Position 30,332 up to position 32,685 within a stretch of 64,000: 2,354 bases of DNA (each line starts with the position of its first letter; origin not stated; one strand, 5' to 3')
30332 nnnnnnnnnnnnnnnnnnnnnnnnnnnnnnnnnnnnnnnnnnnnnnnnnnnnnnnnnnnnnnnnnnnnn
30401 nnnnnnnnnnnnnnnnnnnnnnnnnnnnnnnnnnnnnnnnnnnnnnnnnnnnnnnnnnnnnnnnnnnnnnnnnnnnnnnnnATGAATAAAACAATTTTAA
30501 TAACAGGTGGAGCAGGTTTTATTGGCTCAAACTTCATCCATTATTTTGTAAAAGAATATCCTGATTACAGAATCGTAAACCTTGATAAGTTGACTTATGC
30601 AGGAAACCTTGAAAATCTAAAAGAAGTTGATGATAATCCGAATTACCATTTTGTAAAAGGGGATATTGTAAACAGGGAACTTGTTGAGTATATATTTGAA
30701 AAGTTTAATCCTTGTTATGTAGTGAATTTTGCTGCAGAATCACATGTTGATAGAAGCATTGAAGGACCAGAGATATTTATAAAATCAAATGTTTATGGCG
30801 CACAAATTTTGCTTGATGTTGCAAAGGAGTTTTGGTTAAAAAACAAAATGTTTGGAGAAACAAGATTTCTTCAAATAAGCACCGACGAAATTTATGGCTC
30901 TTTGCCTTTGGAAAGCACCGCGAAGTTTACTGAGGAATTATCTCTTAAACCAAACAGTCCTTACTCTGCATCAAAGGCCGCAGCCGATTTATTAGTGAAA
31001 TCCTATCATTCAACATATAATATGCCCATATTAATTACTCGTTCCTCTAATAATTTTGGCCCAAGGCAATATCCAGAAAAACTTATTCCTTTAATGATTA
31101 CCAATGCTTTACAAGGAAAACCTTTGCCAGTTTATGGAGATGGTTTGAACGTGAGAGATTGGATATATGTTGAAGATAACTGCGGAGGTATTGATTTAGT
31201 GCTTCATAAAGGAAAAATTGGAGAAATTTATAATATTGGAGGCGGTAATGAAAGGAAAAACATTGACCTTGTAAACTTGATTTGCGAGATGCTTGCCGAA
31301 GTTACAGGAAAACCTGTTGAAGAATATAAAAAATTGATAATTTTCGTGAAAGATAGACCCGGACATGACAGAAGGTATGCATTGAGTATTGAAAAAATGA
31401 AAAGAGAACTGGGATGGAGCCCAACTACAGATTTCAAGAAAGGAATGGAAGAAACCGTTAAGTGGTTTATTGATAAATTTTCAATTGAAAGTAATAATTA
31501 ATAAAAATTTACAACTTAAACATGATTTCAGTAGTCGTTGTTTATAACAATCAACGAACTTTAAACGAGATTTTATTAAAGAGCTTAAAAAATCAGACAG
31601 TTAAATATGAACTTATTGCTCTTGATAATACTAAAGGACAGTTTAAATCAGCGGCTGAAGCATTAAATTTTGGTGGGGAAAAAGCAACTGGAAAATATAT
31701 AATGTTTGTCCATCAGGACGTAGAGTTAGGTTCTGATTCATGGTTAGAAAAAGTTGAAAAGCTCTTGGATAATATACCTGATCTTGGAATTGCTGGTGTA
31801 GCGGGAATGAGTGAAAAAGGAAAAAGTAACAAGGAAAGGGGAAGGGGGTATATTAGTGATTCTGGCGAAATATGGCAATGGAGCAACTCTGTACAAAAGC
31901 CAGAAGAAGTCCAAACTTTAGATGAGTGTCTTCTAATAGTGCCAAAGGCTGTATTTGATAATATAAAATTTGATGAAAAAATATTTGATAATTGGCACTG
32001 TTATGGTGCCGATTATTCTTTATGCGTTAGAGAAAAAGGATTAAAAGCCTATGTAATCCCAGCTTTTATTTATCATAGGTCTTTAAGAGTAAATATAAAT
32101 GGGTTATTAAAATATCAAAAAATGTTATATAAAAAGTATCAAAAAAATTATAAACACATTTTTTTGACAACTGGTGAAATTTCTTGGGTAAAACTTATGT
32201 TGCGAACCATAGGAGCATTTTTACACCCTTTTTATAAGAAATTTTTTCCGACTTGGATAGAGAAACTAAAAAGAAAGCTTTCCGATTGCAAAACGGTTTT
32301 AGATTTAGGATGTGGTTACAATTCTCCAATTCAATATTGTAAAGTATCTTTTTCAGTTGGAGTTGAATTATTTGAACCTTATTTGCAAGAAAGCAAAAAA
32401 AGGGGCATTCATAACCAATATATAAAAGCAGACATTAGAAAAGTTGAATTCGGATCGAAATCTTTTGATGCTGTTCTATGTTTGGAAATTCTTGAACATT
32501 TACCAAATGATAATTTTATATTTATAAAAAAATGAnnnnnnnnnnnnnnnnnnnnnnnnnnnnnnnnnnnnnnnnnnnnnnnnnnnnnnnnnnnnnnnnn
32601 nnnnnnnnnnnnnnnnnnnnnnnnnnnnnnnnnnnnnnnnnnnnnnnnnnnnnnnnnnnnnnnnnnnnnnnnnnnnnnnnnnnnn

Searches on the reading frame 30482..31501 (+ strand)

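Call 43: search_protein_families(library=pfam, proteins=[L005:9580-9831:+, P0122], max_evalue=0.01)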
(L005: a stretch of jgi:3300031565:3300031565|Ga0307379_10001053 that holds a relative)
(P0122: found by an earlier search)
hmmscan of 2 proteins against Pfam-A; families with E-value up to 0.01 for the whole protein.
L005:9580-9831:+ (83 aa): 1 family
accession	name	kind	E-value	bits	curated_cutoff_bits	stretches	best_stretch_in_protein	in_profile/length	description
PF01041.23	DegT_DnrJ_EryC1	-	0.00013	21.8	19.8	1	42-79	322-359/360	DegT/DnrJ/EryC1/StrS aminotransferase family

P0122 (271 aa): 5 families
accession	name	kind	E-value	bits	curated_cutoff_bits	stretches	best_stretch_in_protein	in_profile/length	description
PF13489.12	Methyltransf_23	-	1.2e-07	32.1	27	1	119-205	78-161/164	Methyltransferase domain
PF08241.18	Methyltransf_11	-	3.2e-07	31.3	21.2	1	110-157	49-95/95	Methyltransferase domain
PF08242.18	Methyltransf_12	-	1.6e-06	29.2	30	1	107-155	50-98/98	Methyltransferase domain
PF13847.12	Methyltransf_31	-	0.00085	19.5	27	1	111-176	62-120/145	Methyltransferase domain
PF13649.12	Methyltransf_25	-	0.0013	19.8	27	1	111-153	54-97/97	Methyltransferase domain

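Call 69: search_protein_families(library=pfam, proteins=[L098:985-1107:+, L005:12811-13203:+], max_evalue=0.01)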
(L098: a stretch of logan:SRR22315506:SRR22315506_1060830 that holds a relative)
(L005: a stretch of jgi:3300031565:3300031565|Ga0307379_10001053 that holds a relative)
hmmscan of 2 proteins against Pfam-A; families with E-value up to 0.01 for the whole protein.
L098:985-1107:+ (40 aa): 1 family
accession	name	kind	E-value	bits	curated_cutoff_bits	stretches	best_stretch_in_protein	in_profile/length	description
PF00535.33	Glycos_transf_2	-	0.0033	17.8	23.3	1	7-40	1-34/168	Glycosyl transferase family 2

L005:12811-13203:+ (130 aa): 3 families
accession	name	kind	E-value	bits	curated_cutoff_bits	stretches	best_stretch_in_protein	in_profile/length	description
PF04321.23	RmlD_sub_bind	-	2.7e-27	96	27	1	1-107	1-108/287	RmlD substrate binding domain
PF01370.27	Epimerase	-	6.1e-07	29.5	20.9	1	4-104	2-119/240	NAD dependent epimerase/dehydratase family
PF02719.21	Polysacc_synt_2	-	0.0015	18.2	20.2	1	35-106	62-134/293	Polysaccharide biosynthesis protein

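Call 70: search_protein_families(library=ncbifam, proteins=[P0122], max_evalue=0.00001)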
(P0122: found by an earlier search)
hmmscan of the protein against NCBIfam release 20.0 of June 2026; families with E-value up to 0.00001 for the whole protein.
P0122 (271 aa): 0 families

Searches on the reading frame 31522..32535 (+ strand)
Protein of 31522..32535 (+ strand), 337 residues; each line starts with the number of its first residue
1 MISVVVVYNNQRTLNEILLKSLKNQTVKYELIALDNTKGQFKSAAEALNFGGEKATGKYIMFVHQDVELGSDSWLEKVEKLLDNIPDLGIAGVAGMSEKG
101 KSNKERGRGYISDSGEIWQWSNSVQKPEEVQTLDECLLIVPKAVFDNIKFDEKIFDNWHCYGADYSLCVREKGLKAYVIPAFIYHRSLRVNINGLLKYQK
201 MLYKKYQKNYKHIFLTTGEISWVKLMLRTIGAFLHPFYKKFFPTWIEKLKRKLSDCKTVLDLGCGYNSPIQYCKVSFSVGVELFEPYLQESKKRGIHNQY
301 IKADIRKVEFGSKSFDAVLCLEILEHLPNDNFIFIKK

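Call 7: search_protein_families(library=pfam, proteins=[window:31522-32535:+], max_evalue=0.01)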
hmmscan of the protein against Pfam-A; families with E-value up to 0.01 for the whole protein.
window:31522-32535:+ (337 aa): 8 families
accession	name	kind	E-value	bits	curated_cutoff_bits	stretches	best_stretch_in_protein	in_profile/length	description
PF13712.12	Glyco_tranf_2_5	-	4.7e-21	75.9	27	1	4-206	2-210/210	Glycosyltransferase like family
PF08241.18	Methyltransf_11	-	1.2e-10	42.3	21.2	1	260-330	1-76/95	Methyltransferase domain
PF13649.12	Methyltransf_25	-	3.7e-08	34.4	27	1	259-331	1-81/97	Methyltransferase domain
PF00535.33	Glycos_transf_2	-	1.6e-07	31.9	23.3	1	43-117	65-132/168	Glycosyl transferase family 2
PF13489.12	Methyltransf_23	-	3.6e-06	27.3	27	1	244-329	11-96/164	Methyltransferase domain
PF08242.18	Methyltransf_12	-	0.0022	19.1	30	1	260-329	1-80/98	Methyltransferase domain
PF10111.15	Glyco_tranf_2_2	-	0.0072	16.3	27.3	0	20-82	45-106/276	Glycosyltransferase like family 2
PF07021.18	MetW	-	0.0096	16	21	0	250-324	8-85/193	Methionine biosynthesis protein MetW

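Call 43: search_protein_families(library=pfam, proteins=[L005:9580-9831:+, P0122], max_evalue=0.01)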
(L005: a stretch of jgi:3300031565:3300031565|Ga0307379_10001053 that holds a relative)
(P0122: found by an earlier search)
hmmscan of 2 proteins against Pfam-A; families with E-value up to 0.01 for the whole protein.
L005:9580-9831:+ (83 aa): 1 family
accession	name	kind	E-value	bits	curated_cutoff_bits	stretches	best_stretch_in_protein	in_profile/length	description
PF01041.23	DegT_DnrJ_EryC1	-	0.00013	21.8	19.8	1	42-79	322-359/360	DegT/DnrJ/EryC1/StrS aminotransferase family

P0122 (271 aa): 5 families
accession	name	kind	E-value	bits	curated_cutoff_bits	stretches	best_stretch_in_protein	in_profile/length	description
PF13489.12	Methyltransf_23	-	1.2e-07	32.1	27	1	119-205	78-161/164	Methyltransferase domain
PF08241.18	Methyltransf_11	-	3.2e-07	31.3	21.2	1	110-157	49-95/95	Methyltransferase domain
PF08242.18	Methyltransf_12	-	1.6e-06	29.2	30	1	107-155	50-98/98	Methyltransferase domain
PF13847.12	Methyltransf_31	-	0.00085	19.5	27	1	111-176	62-120/145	Methyltransferase domain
PF13649.12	Methyltransf_25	-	0.0013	19.8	27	1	111-153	54-97/97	Methyltransferase domain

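Call 69: search_protein_families(library=pfam, proteins=[L098:985-1107:+, L005:12811-13203:+], max_evalue=0.01)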
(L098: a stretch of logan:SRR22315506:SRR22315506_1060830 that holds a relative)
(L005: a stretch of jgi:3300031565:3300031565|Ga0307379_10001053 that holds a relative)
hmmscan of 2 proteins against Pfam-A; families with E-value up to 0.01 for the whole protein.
L098:985-1107:+ (40 aa): 1 family
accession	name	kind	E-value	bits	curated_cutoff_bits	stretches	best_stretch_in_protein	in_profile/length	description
PF00535.33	Glycos_transf_2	-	0.0033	17.8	23.3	1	7-40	1-34/168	Glycosyl transferase family 2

L005:12811-13203:+ (130 aa): 3 families
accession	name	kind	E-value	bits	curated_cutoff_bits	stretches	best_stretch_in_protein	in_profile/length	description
PF04321.23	RmlD_sub_bind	-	2.7e-27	96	27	1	1-107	1-108/287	RmlD substrate binding domain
PF01370.27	Epimerase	-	6.1e-07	29.5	20.9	1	4-104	2-119/240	NAD dependent epimerase/dehydratase family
PF02719.21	Polysacc_synt_2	-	0.0015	18.2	20.2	1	35-106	62-134/293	Polysaccharide biosynthesis protein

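Call 70: search_protein_families(library=ncbifam, proteins=[P0122], max_evalue=0.00001)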
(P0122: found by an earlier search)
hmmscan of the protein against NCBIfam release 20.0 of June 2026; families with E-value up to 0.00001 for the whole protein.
P0122 (271 aa): 0 families
